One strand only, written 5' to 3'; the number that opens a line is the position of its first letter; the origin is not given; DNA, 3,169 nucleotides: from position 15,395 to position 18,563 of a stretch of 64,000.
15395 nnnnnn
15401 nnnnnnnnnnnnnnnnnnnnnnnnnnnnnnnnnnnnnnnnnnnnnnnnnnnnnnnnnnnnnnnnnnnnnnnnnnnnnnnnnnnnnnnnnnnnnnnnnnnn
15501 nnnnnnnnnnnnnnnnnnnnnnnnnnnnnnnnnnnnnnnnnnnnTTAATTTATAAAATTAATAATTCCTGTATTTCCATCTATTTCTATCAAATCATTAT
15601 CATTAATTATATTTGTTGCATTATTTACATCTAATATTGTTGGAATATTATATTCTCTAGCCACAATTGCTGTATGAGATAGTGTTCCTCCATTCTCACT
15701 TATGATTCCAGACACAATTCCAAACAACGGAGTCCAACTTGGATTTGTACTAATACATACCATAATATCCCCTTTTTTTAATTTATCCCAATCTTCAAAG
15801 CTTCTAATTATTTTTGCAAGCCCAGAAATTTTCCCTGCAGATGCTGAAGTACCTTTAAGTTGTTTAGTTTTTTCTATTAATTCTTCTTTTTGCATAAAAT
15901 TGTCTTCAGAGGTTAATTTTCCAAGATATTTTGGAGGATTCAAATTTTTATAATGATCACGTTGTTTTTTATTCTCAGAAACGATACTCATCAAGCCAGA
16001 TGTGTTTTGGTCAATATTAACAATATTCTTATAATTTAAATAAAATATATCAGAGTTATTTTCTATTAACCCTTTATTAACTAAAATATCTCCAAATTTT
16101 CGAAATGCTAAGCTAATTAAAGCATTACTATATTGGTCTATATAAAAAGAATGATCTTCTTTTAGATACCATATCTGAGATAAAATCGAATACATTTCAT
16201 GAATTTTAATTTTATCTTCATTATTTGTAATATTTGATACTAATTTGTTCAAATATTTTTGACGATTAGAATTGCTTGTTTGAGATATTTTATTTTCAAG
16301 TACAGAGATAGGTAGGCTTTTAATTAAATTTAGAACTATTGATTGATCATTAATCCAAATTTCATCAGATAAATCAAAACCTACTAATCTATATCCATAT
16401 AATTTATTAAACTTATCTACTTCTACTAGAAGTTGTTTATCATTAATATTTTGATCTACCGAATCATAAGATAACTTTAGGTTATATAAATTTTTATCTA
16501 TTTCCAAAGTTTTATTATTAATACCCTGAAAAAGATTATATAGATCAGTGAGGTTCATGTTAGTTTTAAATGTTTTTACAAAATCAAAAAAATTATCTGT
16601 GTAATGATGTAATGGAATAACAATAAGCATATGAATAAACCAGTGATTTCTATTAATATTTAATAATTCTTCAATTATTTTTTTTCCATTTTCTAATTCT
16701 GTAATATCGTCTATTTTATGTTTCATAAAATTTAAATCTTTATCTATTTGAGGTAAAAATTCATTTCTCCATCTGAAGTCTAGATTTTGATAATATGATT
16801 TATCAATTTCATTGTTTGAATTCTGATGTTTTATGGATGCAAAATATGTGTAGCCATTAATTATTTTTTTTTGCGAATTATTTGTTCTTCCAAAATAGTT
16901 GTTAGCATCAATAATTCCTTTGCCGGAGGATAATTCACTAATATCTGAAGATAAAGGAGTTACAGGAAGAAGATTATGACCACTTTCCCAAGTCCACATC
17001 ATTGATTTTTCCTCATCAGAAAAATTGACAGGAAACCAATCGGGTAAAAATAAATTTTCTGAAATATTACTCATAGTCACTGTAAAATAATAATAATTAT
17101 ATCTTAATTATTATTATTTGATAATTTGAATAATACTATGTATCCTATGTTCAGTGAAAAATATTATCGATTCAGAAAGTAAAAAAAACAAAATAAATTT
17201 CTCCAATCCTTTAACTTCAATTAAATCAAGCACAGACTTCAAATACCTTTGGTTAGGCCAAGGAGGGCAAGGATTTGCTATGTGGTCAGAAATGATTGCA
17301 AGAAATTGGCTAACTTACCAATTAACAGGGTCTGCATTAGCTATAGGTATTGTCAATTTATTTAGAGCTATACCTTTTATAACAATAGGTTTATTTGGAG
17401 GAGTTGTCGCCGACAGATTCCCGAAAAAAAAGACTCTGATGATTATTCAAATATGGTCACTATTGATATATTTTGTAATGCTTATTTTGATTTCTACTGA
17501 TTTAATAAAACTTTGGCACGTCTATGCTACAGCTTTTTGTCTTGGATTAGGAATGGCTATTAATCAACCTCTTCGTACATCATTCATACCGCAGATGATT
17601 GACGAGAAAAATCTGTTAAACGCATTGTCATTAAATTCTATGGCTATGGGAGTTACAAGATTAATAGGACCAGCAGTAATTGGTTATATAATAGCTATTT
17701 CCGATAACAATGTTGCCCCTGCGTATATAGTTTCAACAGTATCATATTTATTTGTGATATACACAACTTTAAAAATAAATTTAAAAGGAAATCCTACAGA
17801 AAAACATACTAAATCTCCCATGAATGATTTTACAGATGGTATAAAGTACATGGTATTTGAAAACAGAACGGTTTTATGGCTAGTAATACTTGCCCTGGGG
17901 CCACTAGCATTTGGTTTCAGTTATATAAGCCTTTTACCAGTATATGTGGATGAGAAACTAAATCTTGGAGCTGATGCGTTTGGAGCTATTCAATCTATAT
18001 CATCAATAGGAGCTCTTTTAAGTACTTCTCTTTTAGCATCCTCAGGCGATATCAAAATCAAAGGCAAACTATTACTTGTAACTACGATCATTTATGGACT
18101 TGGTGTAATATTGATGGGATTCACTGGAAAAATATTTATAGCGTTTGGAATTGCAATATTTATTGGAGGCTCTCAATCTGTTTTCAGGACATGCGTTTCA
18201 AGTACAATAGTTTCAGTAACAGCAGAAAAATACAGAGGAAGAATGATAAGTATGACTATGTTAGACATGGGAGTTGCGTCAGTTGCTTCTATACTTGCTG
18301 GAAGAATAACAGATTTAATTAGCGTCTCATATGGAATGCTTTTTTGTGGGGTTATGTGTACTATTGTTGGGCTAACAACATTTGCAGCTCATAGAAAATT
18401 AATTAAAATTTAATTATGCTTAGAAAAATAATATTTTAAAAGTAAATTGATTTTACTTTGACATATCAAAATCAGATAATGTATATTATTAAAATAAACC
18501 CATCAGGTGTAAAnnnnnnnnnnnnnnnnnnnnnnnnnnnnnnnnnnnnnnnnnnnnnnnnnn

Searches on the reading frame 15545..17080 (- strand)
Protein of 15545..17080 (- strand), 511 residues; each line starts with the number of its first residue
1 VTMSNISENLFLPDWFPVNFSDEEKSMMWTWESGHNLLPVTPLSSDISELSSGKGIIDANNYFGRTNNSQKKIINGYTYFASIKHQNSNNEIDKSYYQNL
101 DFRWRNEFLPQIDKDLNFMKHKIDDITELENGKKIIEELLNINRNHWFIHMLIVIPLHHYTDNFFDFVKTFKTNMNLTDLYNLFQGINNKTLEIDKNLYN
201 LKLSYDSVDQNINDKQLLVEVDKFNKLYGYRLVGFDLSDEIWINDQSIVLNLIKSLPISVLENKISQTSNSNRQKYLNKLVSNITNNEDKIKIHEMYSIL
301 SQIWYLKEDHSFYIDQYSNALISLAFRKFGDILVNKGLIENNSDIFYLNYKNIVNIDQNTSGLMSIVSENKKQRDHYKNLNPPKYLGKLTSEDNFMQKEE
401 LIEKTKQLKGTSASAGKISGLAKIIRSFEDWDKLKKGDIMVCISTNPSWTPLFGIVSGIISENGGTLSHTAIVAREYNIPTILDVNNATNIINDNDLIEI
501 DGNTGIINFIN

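Call 60: search_protein_families(library=pfam, max_evalue=0.00001, proteins=[window:15545-17080:-])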
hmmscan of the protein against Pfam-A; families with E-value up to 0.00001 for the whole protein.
window:15545-17080:- (511 aa): 1 family
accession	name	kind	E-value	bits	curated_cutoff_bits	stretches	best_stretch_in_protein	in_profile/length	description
PF00391.29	PEP-utilizers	-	1.9e-23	82.3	23.1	1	435-505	2-72/72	PEP-utilising enzyme, mobile domain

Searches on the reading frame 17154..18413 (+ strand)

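Call 60: search_protein_families(library=pfam, max_evalue=0.00001, proteins=[window:17154-18413:+])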
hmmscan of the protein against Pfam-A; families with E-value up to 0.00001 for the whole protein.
window:17154-18413:+ (419 aa): 2 families
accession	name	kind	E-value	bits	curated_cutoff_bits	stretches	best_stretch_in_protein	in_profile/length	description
PF05977.19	MFS_3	-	9.5e-37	127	27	1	27-408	10-389/524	Transmembrane secretion effector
PF07690.21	MFS_1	-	2.6e-32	112.5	33.4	2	32-368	1-335/347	Major Facilitator Superfamily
